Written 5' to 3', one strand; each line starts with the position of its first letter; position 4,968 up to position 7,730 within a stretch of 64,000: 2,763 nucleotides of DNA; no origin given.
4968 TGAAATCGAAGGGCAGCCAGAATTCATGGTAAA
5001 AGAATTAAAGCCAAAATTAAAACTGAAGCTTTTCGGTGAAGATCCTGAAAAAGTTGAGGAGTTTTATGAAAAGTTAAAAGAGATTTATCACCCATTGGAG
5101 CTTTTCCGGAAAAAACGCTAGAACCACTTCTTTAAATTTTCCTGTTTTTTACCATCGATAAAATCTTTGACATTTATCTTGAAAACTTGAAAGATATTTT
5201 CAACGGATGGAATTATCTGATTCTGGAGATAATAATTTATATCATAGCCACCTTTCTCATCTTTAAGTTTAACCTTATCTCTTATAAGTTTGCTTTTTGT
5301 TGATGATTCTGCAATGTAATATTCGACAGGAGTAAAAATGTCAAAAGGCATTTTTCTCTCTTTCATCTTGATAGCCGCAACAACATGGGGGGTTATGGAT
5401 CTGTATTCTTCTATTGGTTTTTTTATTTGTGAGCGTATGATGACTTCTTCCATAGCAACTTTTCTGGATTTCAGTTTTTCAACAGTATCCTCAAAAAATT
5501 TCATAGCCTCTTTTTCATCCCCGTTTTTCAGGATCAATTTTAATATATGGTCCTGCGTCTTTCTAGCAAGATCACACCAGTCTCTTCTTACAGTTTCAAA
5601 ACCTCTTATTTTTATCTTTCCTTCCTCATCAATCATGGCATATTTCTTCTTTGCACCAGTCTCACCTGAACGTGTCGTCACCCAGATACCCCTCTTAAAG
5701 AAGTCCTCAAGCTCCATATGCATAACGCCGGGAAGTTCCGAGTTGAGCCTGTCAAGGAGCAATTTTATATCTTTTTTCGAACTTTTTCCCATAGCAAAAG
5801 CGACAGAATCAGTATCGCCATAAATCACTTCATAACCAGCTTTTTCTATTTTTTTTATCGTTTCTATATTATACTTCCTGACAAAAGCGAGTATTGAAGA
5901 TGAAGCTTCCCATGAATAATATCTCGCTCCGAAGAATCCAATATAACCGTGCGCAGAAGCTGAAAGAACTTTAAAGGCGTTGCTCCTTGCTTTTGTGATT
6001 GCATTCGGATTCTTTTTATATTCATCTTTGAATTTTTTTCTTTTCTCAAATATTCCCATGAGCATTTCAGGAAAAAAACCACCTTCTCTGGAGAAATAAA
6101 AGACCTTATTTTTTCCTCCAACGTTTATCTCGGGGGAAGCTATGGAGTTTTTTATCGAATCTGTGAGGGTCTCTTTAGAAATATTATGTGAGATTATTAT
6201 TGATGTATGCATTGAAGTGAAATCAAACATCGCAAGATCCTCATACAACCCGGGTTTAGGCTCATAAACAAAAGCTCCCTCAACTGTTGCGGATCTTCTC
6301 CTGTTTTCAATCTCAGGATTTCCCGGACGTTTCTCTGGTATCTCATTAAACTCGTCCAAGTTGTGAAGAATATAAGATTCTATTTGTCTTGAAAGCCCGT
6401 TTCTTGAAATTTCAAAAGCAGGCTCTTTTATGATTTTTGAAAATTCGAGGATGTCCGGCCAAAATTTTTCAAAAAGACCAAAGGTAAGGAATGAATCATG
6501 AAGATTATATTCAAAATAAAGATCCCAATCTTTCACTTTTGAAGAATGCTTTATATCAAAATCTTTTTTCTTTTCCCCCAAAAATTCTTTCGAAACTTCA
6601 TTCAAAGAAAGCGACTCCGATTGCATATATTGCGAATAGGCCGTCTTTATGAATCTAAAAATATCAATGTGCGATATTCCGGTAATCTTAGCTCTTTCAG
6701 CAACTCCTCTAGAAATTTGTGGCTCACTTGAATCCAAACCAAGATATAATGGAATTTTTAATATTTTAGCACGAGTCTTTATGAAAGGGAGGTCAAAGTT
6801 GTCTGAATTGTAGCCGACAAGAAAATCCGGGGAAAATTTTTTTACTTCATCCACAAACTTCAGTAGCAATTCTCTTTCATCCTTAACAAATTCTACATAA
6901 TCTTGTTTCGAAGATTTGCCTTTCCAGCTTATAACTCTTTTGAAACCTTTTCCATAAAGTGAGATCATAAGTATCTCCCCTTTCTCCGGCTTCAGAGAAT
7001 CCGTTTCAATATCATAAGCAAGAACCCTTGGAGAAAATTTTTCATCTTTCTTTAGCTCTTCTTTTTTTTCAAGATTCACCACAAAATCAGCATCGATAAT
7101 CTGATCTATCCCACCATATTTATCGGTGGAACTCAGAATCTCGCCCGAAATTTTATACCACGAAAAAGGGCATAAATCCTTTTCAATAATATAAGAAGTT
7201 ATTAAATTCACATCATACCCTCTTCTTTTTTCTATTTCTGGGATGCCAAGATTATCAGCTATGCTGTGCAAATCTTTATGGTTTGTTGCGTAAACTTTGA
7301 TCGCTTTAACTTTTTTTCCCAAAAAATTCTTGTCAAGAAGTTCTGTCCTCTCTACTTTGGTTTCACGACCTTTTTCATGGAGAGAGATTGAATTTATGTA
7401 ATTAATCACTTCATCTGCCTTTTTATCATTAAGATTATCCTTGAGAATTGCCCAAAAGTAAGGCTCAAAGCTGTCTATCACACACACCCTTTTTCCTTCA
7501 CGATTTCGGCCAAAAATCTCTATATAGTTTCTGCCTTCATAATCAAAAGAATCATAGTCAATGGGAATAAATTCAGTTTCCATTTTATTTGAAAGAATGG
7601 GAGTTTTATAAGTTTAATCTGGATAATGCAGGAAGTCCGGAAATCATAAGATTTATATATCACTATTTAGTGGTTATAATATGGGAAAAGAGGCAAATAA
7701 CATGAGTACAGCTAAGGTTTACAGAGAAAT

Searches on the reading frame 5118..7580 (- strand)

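Call 56: search_protein_families(library=pfam, proteins=[window:5118-7580:-], max_evalue=0.00001)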
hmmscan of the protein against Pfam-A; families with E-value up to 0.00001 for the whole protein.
window:5118-7580:- (820 aa): 4 families
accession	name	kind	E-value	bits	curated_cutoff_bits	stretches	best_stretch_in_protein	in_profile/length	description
PF00136.26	DNA_pol_B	-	6.5e-48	164.1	23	1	395-798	10-451/453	DNA polymerase family B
PF03104.25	DNA_pol_B_exo1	-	2.1e-31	109.6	23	1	119-329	3-242/242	DNA polymerase family B, exonuclease domain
PF13482.12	RNase_H_2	-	3.4e-09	37.3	22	1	189-357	3-136/165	RNase_H superfamily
PF10108.15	DNA_pol_B_exo2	-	9.5e-06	25.9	24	0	233-330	35-127/213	Predicted 3'-5' exonuclease related to the exonuclease domain of PolB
